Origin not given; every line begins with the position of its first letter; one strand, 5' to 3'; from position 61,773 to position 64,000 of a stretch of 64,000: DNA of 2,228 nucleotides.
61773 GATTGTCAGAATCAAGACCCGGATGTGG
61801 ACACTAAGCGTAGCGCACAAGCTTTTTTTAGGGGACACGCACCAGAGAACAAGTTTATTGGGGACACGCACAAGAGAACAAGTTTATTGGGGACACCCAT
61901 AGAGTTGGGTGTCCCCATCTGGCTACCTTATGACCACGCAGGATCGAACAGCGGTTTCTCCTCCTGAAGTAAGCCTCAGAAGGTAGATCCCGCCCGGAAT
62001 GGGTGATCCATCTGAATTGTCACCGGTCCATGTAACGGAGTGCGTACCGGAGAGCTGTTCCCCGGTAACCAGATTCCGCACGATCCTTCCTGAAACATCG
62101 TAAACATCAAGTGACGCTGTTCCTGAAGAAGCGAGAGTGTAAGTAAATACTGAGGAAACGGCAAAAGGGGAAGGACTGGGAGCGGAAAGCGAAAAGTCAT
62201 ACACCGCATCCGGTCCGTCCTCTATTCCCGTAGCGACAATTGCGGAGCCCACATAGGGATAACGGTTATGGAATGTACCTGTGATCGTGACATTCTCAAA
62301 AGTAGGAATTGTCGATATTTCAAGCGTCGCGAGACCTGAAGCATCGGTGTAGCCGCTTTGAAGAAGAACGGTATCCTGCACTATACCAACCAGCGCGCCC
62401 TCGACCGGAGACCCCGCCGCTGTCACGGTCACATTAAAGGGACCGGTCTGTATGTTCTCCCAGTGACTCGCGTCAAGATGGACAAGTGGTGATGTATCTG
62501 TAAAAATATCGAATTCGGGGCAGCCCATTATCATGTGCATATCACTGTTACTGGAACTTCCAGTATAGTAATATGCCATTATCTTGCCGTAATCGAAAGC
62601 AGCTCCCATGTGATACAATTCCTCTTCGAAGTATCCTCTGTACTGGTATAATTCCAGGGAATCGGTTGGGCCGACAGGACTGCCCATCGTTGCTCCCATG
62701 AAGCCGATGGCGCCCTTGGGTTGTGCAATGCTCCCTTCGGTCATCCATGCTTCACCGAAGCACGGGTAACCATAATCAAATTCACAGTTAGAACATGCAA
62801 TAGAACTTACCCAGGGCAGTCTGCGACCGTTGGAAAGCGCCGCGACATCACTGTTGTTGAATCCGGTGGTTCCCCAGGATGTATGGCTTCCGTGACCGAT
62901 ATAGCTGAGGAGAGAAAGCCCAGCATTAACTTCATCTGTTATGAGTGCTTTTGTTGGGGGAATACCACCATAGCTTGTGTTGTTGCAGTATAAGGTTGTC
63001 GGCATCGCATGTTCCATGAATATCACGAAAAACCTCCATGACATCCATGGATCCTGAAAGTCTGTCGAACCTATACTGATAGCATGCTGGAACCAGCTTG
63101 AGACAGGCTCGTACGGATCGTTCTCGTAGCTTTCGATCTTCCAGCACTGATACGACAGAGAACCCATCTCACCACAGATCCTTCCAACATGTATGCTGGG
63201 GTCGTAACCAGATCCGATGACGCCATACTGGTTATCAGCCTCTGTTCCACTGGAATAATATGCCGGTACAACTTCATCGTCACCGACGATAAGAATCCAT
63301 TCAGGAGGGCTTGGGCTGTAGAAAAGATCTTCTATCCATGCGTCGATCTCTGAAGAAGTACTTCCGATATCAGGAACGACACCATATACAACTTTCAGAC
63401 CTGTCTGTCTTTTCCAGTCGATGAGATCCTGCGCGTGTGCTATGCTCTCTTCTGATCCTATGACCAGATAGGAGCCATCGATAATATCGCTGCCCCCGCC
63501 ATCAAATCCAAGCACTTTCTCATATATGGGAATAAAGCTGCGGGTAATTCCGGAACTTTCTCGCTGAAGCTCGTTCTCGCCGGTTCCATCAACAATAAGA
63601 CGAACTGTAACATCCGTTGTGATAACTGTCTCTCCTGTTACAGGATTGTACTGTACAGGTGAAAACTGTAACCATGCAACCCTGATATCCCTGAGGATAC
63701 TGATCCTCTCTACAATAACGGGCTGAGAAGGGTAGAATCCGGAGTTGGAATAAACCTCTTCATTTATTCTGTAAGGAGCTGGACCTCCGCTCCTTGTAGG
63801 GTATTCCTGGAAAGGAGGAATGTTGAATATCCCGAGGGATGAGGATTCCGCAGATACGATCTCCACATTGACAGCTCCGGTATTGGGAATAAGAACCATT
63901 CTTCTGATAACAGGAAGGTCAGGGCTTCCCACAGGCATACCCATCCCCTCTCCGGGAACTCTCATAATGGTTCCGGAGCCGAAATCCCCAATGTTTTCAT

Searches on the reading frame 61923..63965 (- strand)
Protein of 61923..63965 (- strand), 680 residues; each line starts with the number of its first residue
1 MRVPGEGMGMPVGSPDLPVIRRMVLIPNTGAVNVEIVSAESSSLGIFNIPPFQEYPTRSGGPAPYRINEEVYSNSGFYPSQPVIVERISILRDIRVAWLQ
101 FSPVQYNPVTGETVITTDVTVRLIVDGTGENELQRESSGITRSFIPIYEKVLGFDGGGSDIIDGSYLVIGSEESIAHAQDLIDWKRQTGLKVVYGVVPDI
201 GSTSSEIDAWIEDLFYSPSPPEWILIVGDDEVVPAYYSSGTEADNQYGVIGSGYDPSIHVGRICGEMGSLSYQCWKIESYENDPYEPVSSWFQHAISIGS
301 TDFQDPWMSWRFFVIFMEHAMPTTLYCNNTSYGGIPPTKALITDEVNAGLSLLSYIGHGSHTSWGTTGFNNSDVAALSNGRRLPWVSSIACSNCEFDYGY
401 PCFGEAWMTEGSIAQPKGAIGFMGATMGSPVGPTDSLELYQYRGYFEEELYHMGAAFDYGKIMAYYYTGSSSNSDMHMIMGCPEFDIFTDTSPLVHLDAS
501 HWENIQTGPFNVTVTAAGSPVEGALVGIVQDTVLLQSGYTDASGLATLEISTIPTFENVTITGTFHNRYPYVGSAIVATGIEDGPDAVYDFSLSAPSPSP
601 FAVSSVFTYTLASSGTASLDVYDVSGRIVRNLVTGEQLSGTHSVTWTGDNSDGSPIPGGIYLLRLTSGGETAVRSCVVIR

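Call 48: search_protein_families(library=pfam, proteins=[window:61923-63965:-], max_evalue=0.00001)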
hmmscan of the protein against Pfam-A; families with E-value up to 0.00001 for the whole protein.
window:61923-63965:- (680 aa): 3 families
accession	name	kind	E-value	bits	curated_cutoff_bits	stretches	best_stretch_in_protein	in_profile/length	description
PF01364.23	Peptidase_C25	-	1.7e-41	143.2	23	1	166-478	1-365/374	Peptidase family C25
PF08126.16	Propeptide_C25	-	7.1e-20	71.4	22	1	12-128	57-175/205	Propeptide_C25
PF13860.13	FlgD_ig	-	6.5e-10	39.3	27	1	608-667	15-75/79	FlgD Ig-like domain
